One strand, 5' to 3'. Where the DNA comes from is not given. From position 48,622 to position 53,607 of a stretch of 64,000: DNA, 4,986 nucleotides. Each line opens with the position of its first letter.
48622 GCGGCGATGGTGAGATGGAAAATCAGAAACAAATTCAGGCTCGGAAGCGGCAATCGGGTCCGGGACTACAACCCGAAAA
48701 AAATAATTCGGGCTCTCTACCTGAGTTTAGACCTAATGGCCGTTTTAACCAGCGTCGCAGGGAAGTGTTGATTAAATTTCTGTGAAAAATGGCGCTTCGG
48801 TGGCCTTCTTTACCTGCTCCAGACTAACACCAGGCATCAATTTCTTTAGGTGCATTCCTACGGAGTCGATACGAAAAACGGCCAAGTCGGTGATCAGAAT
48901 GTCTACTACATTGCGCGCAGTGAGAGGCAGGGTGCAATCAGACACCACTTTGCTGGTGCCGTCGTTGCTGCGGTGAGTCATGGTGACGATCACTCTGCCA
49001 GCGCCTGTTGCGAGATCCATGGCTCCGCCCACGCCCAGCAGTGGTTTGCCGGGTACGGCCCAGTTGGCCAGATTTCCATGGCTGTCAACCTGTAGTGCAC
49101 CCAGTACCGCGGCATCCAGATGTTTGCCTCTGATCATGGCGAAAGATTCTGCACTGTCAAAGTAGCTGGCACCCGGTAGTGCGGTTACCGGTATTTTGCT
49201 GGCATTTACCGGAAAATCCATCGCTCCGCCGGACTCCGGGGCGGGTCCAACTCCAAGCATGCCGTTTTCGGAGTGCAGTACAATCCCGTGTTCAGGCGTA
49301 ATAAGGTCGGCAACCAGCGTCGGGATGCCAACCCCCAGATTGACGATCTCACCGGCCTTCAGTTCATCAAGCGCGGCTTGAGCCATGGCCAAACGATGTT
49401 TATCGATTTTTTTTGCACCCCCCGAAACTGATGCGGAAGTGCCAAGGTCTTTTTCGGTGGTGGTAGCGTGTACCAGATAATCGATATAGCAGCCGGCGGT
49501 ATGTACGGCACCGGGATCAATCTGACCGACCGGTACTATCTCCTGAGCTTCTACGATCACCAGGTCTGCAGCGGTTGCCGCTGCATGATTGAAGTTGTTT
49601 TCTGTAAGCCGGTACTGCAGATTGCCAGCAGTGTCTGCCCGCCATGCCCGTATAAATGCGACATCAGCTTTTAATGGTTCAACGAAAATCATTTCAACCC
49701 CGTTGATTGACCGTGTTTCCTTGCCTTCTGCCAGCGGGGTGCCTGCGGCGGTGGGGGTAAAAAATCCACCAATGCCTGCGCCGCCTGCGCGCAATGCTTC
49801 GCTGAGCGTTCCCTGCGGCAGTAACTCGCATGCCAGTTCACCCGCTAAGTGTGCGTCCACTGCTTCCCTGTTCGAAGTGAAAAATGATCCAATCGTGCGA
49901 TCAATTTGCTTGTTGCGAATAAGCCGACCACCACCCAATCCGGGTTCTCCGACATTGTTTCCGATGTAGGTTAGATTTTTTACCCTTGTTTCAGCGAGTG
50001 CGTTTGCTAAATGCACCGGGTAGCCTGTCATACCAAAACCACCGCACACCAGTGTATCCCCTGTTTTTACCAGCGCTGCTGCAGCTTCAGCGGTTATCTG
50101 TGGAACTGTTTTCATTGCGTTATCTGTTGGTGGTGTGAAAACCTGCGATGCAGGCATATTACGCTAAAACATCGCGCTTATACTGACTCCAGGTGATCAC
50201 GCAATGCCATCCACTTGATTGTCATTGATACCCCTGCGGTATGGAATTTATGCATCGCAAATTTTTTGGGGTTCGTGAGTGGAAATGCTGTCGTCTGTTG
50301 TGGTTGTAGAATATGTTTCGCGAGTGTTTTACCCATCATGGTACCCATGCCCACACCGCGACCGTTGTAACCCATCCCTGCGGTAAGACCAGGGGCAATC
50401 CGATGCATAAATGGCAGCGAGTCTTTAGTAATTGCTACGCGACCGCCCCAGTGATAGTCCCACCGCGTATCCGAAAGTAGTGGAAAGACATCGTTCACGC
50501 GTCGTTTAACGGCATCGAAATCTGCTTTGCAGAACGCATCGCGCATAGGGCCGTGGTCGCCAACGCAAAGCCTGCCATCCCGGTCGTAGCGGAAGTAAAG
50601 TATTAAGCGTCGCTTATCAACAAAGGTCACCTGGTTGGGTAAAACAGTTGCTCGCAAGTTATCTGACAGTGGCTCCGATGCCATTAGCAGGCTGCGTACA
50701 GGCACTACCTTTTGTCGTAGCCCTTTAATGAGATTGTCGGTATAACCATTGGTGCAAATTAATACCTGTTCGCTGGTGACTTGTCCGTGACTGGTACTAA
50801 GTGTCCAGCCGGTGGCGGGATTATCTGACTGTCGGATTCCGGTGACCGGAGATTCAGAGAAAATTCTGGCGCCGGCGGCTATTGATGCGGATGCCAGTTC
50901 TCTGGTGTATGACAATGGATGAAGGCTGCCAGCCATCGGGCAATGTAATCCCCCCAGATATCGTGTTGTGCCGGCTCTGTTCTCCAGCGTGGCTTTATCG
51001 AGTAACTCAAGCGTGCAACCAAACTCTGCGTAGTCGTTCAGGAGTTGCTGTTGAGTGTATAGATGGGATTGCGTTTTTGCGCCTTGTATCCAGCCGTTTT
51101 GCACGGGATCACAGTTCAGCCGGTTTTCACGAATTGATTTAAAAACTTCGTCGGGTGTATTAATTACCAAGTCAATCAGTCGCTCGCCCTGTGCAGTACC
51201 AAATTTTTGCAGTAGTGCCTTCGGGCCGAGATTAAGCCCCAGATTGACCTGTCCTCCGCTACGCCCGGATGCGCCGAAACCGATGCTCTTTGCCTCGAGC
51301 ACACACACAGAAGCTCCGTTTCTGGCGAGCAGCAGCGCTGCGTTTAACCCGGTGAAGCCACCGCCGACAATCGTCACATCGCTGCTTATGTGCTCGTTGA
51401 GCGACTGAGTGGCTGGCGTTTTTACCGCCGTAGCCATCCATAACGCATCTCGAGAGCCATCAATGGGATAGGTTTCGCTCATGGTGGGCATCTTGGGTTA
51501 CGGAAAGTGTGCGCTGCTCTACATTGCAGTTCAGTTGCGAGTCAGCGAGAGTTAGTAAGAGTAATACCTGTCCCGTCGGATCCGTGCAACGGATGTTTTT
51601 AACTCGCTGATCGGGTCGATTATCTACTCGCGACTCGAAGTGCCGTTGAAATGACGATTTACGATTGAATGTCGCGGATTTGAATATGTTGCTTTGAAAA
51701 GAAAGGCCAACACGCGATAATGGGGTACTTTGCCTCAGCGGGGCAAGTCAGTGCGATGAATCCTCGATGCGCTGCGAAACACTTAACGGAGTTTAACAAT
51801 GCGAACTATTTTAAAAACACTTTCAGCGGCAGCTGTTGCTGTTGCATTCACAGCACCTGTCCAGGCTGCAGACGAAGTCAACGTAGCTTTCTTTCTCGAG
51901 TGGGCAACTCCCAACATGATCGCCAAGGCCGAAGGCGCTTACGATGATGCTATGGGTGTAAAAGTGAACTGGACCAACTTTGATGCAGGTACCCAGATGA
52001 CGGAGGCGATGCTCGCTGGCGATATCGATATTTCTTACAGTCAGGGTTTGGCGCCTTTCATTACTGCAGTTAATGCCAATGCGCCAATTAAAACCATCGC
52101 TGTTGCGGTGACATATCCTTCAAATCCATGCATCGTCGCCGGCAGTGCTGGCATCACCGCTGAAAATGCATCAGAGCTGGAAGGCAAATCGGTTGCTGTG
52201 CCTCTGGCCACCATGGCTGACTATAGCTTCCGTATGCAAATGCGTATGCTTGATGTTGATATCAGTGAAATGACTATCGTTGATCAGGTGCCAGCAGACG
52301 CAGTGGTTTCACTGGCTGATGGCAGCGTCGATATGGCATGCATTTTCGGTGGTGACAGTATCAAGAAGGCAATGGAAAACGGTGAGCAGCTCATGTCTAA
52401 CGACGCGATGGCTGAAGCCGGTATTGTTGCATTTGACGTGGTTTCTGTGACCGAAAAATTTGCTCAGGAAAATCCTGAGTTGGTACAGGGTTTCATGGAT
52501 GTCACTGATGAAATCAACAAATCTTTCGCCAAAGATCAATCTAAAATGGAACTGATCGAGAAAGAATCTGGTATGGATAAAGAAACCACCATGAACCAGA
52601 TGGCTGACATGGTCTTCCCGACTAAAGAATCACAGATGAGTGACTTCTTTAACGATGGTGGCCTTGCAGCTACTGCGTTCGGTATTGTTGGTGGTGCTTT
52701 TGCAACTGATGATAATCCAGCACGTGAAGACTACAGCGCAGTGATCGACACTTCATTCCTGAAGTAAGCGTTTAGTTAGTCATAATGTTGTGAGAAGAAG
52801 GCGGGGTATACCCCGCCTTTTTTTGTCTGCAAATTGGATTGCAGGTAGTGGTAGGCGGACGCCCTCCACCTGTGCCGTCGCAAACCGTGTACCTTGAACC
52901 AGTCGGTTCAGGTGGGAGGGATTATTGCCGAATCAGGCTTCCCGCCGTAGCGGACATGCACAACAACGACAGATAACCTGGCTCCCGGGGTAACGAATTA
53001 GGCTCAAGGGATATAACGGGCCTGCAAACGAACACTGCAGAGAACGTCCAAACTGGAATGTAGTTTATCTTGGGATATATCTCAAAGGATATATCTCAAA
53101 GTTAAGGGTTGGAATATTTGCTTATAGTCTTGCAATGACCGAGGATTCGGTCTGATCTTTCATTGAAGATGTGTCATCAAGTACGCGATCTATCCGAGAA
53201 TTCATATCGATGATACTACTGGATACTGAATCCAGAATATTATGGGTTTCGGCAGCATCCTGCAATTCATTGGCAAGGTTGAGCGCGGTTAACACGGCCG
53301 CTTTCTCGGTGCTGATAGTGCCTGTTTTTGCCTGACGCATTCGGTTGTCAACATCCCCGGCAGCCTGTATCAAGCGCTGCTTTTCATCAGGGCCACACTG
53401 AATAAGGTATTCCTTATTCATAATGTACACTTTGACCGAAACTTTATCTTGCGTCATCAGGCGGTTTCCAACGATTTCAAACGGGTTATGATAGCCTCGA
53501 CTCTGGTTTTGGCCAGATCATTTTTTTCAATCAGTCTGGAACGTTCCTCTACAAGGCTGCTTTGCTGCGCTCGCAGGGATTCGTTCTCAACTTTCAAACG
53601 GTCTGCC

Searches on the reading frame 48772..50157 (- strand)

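Call 6: search_protein_families(library=pfam, proteins=[window:48772-50157:-], max_evalue=0.001)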
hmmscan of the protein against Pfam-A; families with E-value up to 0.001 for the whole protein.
window:48772-50157:- (461 aa): 2 families
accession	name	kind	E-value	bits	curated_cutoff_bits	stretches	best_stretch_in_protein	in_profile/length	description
PF01144.29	CoA_trans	-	1.7e-96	322.2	23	2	23-230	5-216/217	Coenzyme A transferase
PF13336.12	AcetylCoA_hyd_C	-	0.00019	21.8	23.7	1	345-425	32-121/154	Acetyl-CoA hydrolase/transferase C-terminal domain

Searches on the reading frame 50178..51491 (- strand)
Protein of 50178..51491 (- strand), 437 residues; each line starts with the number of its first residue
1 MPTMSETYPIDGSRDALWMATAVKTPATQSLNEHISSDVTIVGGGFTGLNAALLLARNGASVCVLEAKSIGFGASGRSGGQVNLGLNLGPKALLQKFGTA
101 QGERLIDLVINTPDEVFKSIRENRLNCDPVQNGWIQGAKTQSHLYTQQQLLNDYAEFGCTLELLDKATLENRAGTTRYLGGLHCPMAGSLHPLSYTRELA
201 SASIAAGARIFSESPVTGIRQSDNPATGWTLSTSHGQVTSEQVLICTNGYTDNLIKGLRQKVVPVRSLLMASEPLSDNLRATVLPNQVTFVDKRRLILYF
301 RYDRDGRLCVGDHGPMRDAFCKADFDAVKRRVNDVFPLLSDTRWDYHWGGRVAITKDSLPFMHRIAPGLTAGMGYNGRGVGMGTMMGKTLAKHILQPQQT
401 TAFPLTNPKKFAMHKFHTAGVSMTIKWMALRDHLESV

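Call 6: search_protein_families(library=pfam, proteins=[window:50178-51491:-], max_evalue=0.001)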
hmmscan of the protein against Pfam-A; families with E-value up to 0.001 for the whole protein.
window:50178-51491:- (437 aa): 9 families
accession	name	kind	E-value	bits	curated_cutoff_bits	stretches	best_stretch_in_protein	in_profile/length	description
PF01266.30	DAO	-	1.2e-63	216.2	27.9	1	38-392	1-352/353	FAD dependent oxidoreductase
PF01946.23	Thi4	-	1.8e-07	31.1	26.2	1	25-82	6-63/235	Thi4 family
PF13450.12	NAD_binding_8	-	4.5e-06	27.3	21.9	1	41-73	1-32/68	NAD(P)-binding Rossmann-like domain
PF00890.30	FAD_binding_2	-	6.4e-06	26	20.4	1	38-85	1-48/414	FAD binding domain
PF01494.25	FAD_binding_3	-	2.4e-05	24.2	22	1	37-69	2-34/349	FAD binding domain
PF12831.13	FAD_oxidored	-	9.4e-05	22.3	27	1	38-69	1-32/416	FAD dependent oxidoreductase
PF03486.20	HI0933_like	-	0.00018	21.5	50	1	38-105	2-71/244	HI0933-like protein Rossmann domain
PF07992.20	Pyr_redox_2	-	0.00031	20.7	26.1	1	37-69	143-175/291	Pyridine nucleotide-disulphide oxidoreductase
PF13738.12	Pyr_redox_3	-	0.00037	20.3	30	0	38-68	166-196/305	Pyridine nucleotide-disulphide oxidoreductase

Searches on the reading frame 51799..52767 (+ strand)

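Call 6: search_protein_families(library=pfam, proteins=[window:51799-52767:+], max_evalue=0.001)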
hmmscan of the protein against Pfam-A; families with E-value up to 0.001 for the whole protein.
window:51799-52767:+ (322 aa): 3 families
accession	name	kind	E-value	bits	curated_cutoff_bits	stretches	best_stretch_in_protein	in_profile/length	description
PF09084.16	NMT1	-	1.4e-12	48.4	20.5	1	37-237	5-203/216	NMT1/THI5 like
PF13379.11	NMT1_2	-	1.6e-05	25.3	24.7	1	29-234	10-229/252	NMT1-like family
PF04069.17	OpuAC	-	0.00028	21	21.2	0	34-80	9-55/257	Substrate binding domain of ABC-type glycine betaine transport system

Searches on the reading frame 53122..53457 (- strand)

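Call 10: search_protein_families(library=pfam, proteins=[window:53122-53457:-], max_evalue=0.0001)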
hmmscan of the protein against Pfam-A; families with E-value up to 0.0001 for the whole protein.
window:53122-53457:- (111 aa): 1 family
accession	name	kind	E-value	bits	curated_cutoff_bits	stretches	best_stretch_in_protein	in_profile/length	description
PF05164.18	ZapA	-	2.8e-15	56.8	23.8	1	8-88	1-80/88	Cell division protein ZapA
